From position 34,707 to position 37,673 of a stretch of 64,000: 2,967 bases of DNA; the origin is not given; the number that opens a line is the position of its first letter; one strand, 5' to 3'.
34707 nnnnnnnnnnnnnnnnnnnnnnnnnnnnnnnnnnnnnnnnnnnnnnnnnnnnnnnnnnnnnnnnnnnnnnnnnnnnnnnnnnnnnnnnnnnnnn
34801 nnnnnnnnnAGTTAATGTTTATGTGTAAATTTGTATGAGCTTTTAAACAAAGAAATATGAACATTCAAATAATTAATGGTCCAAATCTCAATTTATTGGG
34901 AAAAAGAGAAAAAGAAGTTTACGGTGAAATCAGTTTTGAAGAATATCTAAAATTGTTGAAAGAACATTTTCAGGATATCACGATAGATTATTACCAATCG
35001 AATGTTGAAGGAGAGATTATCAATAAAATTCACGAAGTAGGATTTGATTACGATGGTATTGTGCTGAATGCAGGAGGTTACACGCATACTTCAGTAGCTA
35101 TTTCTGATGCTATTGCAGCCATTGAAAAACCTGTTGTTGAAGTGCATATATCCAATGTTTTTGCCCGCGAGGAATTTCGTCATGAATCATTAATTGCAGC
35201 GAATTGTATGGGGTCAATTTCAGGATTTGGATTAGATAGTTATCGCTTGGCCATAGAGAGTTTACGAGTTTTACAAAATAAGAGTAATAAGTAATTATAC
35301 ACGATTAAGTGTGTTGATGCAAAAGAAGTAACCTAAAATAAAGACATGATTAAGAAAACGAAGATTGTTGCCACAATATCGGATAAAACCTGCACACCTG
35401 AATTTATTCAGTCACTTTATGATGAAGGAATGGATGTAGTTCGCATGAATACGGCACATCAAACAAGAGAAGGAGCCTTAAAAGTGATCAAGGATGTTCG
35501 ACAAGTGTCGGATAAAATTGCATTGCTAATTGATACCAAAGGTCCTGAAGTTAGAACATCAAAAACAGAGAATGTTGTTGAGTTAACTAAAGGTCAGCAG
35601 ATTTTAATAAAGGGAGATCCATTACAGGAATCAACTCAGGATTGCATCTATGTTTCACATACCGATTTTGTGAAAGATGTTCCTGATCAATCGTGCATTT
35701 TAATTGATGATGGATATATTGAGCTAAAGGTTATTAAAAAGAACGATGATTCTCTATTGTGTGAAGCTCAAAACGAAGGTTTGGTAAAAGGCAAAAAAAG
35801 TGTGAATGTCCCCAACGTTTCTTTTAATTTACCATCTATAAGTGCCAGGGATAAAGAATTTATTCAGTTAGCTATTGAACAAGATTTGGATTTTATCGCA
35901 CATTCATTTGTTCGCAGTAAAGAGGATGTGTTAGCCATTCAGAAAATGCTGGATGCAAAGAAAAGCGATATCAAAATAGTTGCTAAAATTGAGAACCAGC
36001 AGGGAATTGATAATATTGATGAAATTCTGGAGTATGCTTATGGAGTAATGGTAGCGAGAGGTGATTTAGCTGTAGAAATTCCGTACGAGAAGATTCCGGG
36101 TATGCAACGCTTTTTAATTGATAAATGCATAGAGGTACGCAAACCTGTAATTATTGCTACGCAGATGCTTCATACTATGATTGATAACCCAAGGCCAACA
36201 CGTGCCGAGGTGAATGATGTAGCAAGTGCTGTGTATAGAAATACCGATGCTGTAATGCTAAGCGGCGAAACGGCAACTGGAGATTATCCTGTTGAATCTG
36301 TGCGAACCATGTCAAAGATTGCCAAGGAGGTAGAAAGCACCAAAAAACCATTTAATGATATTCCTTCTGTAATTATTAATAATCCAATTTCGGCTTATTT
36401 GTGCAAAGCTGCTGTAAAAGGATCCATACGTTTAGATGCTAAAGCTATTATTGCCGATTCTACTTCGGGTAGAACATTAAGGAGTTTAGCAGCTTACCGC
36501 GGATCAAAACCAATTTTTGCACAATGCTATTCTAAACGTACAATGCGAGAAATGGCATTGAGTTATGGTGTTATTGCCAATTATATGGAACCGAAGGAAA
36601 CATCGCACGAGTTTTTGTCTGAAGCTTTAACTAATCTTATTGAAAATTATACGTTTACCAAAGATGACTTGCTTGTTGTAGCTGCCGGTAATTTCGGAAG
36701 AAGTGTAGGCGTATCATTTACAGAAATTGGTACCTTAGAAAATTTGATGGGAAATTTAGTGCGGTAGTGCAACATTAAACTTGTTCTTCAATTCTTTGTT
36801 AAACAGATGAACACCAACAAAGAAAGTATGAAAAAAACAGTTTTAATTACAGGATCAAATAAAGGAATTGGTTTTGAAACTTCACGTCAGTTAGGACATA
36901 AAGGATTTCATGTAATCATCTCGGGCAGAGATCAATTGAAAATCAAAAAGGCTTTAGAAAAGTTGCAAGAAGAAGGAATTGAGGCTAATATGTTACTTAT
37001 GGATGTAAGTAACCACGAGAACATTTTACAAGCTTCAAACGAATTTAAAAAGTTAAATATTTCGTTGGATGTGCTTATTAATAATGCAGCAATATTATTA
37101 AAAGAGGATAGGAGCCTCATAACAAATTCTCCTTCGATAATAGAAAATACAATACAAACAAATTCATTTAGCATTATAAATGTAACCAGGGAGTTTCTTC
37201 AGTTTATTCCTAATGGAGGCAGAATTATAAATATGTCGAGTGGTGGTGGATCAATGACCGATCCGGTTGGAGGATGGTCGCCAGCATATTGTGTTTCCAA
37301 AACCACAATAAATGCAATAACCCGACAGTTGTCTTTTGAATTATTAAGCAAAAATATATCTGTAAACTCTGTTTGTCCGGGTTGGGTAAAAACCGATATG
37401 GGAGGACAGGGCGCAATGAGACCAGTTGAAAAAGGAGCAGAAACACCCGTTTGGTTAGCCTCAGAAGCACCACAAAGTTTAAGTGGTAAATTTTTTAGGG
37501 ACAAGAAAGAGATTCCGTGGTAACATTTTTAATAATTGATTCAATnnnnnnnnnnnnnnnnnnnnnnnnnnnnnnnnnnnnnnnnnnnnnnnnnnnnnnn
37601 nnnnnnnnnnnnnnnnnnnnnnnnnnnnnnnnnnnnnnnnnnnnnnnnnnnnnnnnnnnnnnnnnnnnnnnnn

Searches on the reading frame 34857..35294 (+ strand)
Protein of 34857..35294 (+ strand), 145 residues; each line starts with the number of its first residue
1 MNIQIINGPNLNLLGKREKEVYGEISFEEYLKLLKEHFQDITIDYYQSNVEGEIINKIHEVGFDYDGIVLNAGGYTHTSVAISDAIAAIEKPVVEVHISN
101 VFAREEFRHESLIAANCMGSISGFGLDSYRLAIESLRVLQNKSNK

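Call 63: search_protein_families(library=pfam, proteins=[window:34857-35294:+], max_evalue=0.00001)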
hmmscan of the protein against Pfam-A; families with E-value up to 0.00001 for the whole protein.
window:34857-35294:+ (145 aa): 1 family
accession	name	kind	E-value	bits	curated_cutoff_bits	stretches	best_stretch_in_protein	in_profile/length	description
PF01220.24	DHquinase_II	-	9.4e-56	187.8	23.3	1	3-136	2-137/138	Dehydroquinase class II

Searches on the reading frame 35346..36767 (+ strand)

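Call 63: search_protein_families(library=pfam, proteins=[window:35346-36767:+], max_evalue=0.00001)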
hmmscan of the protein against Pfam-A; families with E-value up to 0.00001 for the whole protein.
window:35346-36767:+ (473 aa): 2 families
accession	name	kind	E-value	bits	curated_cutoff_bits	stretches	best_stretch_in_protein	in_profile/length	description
PF00224.27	PK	-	1.3e-104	350.3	30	1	3-319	2-328/328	Pyruvate kinase, barrel domain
PF02887.21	PK_C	-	3.5e-17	63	28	1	352-450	3-101/114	Pyruvate kinase, alpha/beta domain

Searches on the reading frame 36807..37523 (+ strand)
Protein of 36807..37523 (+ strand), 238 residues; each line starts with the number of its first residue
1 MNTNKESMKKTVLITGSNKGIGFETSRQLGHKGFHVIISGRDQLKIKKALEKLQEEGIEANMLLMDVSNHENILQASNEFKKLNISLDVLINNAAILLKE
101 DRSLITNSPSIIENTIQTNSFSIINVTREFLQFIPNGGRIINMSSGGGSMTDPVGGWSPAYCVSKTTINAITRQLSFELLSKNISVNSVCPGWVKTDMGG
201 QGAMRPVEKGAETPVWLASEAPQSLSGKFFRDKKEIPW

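Call 63: search_protein_families(library=pfam, proteins=[window:36807-37523:+], max_evalue=0.00001)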
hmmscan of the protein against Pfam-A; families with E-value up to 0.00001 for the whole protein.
window:36807-37523:+ (238 aa): 3 families
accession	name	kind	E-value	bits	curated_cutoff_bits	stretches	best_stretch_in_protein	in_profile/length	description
PF00106.31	adh_short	-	2.6e-43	148.2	26.6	1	10-199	1-187/195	short chain dehydrogenase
PF13561.12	adh_short_C2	-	9e-35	120.8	27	1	18-201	5-183/236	Enoyl-(Acyl carrier protein) reductase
PF08659.16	KR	-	1.1e-07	32.4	22.6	1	11-98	2-93/180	KR domain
